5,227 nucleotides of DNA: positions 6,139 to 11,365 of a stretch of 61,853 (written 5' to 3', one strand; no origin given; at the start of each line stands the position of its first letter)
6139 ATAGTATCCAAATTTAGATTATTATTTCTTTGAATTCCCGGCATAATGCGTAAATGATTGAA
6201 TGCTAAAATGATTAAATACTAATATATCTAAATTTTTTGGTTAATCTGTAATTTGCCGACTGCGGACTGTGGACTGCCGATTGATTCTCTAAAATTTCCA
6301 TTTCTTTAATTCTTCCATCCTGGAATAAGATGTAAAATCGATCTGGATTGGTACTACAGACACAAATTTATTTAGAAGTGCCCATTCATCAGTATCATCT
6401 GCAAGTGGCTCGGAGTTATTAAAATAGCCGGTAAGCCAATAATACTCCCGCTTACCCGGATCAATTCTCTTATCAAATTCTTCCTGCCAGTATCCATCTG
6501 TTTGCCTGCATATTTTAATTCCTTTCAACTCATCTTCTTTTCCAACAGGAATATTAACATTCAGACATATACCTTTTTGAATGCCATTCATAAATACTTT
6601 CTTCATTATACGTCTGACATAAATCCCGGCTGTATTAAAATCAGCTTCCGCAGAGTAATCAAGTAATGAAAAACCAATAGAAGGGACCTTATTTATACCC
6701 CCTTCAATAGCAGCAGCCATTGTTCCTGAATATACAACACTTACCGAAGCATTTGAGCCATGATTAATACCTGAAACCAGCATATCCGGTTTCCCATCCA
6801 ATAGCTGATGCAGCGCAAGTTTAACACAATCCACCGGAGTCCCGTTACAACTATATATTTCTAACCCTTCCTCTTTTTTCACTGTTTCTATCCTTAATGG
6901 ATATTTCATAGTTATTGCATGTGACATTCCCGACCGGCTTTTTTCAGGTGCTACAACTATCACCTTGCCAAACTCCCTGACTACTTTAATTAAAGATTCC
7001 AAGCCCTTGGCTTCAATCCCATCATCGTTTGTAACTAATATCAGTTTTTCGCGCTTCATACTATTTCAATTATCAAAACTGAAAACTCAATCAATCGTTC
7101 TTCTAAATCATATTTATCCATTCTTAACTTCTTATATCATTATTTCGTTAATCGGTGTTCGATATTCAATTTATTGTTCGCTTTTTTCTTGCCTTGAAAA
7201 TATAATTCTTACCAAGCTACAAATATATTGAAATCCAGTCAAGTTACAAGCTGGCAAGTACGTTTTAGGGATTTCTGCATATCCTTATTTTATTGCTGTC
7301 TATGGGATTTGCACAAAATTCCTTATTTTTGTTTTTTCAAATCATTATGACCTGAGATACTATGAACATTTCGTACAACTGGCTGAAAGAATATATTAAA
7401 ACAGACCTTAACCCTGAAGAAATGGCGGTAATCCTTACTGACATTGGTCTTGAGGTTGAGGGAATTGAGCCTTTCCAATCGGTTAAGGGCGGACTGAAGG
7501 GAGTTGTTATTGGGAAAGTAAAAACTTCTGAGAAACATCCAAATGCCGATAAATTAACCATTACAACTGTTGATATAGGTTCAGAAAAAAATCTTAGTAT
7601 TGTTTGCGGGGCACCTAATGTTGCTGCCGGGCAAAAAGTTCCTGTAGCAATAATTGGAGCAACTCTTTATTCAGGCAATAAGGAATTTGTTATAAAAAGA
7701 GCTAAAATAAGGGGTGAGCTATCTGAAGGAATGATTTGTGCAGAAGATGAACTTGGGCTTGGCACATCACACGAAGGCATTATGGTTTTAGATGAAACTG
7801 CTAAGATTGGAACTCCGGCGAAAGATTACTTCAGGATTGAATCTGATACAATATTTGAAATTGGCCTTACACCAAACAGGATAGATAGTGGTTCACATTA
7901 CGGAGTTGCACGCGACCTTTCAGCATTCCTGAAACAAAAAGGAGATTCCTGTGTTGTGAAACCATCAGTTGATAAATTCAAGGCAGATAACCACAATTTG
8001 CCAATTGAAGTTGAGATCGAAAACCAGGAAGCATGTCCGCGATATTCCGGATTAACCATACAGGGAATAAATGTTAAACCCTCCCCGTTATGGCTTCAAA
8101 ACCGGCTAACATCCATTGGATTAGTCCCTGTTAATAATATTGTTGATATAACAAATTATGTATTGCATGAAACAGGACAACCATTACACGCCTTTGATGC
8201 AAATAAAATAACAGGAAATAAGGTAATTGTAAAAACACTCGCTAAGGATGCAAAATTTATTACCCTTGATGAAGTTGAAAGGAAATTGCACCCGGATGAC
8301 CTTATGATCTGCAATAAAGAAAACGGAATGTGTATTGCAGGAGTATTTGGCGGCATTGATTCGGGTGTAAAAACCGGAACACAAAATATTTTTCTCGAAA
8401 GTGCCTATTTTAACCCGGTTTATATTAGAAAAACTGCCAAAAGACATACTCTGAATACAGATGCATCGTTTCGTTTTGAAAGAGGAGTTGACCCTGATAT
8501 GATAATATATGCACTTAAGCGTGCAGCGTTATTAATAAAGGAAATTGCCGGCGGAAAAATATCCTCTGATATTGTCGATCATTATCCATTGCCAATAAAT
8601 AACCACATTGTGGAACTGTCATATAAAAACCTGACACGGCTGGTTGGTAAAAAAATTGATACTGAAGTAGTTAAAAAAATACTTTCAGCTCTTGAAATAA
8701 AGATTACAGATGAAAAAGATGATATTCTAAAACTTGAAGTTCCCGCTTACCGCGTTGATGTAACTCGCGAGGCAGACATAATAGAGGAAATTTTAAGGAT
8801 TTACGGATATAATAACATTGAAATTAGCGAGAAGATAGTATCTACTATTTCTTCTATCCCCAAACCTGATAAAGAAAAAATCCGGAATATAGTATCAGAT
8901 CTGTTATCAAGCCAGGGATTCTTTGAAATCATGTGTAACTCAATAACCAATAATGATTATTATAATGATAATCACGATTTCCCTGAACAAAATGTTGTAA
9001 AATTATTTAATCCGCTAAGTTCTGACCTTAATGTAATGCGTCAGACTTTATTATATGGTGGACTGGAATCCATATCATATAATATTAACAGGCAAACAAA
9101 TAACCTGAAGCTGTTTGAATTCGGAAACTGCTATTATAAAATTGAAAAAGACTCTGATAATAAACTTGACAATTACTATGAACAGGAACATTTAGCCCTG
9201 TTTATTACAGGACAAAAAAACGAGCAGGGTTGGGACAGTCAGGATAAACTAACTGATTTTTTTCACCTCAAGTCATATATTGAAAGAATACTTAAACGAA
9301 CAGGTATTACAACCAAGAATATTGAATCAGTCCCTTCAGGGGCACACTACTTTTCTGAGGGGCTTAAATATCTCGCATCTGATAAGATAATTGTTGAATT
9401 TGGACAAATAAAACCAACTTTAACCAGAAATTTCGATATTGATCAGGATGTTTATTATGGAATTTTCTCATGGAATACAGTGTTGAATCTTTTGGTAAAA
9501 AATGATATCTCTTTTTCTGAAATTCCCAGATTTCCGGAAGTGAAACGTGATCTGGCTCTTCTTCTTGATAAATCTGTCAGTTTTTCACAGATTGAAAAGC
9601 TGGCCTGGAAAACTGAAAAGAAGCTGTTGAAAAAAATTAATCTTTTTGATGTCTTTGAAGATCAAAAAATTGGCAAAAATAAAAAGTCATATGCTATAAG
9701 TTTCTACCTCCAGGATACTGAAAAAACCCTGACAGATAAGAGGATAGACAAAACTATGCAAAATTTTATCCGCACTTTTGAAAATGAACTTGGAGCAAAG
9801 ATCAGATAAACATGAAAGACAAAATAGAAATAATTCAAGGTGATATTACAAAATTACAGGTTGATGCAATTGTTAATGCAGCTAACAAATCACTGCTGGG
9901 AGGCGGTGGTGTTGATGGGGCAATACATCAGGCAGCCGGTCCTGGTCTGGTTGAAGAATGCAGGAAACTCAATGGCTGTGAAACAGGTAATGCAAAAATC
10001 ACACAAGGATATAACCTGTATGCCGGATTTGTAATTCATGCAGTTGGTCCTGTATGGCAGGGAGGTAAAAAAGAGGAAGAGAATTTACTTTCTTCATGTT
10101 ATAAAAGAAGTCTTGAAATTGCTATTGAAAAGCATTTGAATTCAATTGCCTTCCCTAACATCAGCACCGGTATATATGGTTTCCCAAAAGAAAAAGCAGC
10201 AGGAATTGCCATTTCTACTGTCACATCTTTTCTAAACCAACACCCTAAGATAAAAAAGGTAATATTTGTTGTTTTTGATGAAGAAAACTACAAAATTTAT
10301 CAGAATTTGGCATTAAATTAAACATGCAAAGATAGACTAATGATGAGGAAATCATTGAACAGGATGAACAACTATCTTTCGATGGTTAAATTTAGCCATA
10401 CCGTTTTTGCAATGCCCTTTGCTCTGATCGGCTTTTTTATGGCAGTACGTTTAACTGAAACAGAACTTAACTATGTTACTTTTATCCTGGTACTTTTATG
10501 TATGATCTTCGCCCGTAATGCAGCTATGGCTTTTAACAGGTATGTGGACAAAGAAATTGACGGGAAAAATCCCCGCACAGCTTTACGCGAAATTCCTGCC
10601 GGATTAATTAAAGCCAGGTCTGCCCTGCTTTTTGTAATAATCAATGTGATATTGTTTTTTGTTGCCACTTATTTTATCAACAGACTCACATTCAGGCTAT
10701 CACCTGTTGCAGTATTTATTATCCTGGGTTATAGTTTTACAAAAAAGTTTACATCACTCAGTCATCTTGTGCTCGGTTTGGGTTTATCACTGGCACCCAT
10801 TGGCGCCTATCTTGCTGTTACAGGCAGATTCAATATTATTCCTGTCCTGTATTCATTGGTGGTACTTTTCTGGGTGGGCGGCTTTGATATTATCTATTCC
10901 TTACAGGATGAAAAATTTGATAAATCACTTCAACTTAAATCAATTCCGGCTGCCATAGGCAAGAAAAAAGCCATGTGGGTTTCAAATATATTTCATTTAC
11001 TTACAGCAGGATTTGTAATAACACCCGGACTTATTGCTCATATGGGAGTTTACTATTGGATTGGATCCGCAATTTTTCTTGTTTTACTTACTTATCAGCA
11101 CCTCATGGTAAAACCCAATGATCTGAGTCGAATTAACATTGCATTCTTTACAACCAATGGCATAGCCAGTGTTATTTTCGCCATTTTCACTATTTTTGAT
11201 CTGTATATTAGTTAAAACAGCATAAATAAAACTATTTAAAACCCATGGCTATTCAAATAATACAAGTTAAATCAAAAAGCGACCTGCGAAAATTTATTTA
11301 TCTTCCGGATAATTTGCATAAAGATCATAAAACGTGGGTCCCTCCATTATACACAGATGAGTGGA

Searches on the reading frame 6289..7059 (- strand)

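Call 87: search_protein_families(library=pfam, proteins=[window:6289-7059:-], max_evalue=0.00001)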
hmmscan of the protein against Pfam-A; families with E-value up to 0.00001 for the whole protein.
window:6289-7059:- (256 aa): 1 family
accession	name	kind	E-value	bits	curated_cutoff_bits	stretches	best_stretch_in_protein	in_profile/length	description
PF01975.23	SurE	-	1.6e-64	217.6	22.1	1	7-192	1-188/189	Survival protein SurE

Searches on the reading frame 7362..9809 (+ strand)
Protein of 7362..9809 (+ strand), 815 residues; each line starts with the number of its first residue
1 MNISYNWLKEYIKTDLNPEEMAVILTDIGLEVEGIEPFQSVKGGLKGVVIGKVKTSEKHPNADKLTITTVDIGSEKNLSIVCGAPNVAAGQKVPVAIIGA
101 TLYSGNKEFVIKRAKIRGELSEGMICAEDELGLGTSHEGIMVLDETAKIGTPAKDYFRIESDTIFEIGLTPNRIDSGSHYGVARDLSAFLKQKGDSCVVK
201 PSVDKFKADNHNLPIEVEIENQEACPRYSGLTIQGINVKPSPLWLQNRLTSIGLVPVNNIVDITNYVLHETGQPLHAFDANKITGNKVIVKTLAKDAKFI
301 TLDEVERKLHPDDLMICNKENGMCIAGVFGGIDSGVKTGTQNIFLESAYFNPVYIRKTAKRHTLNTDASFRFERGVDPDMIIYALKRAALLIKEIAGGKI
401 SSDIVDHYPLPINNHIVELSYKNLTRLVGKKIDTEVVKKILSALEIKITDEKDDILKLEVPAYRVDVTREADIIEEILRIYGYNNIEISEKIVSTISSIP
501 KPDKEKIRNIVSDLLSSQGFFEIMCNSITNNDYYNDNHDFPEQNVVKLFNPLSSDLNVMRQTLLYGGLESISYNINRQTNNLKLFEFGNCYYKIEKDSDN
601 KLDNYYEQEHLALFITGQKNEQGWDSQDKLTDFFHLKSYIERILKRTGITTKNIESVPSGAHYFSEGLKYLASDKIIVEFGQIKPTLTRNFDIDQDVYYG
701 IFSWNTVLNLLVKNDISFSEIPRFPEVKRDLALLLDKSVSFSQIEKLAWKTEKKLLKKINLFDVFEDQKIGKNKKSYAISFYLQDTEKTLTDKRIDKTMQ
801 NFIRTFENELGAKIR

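Call 64: search_protein_families(library=pfam, proteins=[window:7362-9809:+], max_evalue=0.000001)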
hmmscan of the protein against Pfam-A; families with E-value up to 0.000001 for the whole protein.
window:7362-9809:+ (815 aa): 5 families
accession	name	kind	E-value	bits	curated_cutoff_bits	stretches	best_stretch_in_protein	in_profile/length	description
PF03483.22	B3_4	-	3.8e-67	225.7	29.3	1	224-397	1-174/174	B3/4 domain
PF17759.6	tRNA_synthFbeta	-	7.9e-44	150.1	22.4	1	498-699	12-209/214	Phenylalanyl tRNA synthetase beta chain CLM domain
PF03147.19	FDX-ACB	-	4.6e-29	101.1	31.1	1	722-815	1-94/94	Ferredoxin-fold anticodon binding domain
PF03484.21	B5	-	1.9e-24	86.1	28.6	1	417-483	1-67/67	tRNA synthetase B5 domain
PF01588.26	tRNA_bind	-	6.4e-22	77.9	27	1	48-151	1-95/96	Putative tRNA binding domain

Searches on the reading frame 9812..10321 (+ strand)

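Call 87: search_protein_families(library=pfam, proteins=[window:9812-10321:+], max_evalue=0.00001)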
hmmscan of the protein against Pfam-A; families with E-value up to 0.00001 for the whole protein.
window:9812-10321:+ (169 aa): 1 family
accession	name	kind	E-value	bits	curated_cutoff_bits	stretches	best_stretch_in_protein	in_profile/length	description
PF01661.27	Macro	-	1.1e-46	158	22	1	21-133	1-118/118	Macro domain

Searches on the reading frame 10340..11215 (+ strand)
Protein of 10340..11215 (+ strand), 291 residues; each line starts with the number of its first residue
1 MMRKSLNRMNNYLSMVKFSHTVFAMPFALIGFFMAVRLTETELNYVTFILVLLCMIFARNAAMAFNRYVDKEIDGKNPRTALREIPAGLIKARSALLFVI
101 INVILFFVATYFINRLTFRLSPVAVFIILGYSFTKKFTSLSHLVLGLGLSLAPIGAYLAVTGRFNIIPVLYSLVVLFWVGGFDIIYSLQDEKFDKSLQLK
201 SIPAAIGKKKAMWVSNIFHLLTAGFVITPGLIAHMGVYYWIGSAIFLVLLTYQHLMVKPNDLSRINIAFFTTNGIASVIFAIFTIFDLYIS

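Call 87: search_protein_families(library=pfam, proteins=[window:10340-11215:+], max_evalue=0.00001)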
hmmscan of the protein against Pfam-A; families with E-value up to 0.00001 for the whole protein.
window:10340-11215:+ (291 aa): 1 family
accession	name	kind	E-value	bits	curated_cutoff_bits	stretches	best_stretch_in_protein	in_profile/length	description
PF01040.23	UbiA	-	8.5e-52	176.3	34.2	1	25-272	2-248/250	UbiA prenyltransferase family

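Call 88: search_protein_families(library=ncbifam, proteins=[window:10340-11215:+], max_evalue=0.00001)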
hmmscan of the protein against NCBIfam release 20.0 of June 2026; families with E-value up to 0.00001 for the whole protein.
window:10340-11215:+ (291 aa): 21 families
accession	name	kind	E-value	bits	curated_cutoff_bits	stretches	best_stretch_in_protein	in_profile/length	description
NF009524.0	PRK12886.1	equivalog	1.2e-100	336.6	387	1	4-289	3-285/291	prenyltransferase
NF009526.0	PRK12888.1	equivalog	3.4e-86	289.4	364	1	6-289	12-295/301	4-hydroxybenzoate octaprenyltransferase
TIGR01475.1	ubiA_other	subfamily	2.4e-81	273.3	180.8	1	9-289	2-281/282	UbiA-like polyprenyltransferase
NF041584.1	MqnP_SCO4491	exception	5.2e-79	265.9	420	1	8-290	2-284/285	menaquinone biosynthesis prenyltransferase MqnP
NF009515.0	PRK12874.1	equivalog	8.8e-77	258.3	392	1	3-289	2-289/291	4-hydroxybenzoate polyprenyltransferase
NF041585.1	MqnP_Cj_Hp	exception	3e-76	256.6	375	1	10-287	2-280/281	menaquinone biosynthesis prenyltransferase MqnP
NF041586.1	MqnP_DT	exception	1.3e-74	251.4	430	1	11-287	2-275/277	menaquinone biosynthesis prenyltransferase MqnP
NF009609.0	PRK13106.1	equivalog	7.7e-51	173.3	349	1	5-287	11-294/301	prenyltransferase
NF009532.0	PRK12895.1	equivalog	5.5e-47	160.5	414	1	11-288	5-280/286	prenyltransferase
TIGR01474.1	ubiA_proteo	equivalog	2.1e-33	116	275.45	1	30-281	25-274/282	4-hydroxybenzoate octaprenyltransferase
NF009517.0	PRK12876.1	equivalog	4.4e-29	101.9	419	1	8-282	3-290/300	prenyltransferase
NF009523.0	PRK12884.1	equivalog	2.5e-19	69.5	269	1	8-266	3-256/279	prenyltransferase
NF009514.0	PRK12873.1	equivalog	2.2e-18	66.6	246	1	47-268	48-274/297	4-hydroxybenzoate polyprenyltransferase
TIGR01473.1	cyoE_ctaB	equivalog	1.8e-17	64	210.3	1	11-260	2-253/281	heme o synthase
NF009521.0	PRK12882.1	equivalog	6.1e-15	55.2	296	1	8-255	4-250/280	geranylgeranylglycerol-phosphate geranylgeranyltransferase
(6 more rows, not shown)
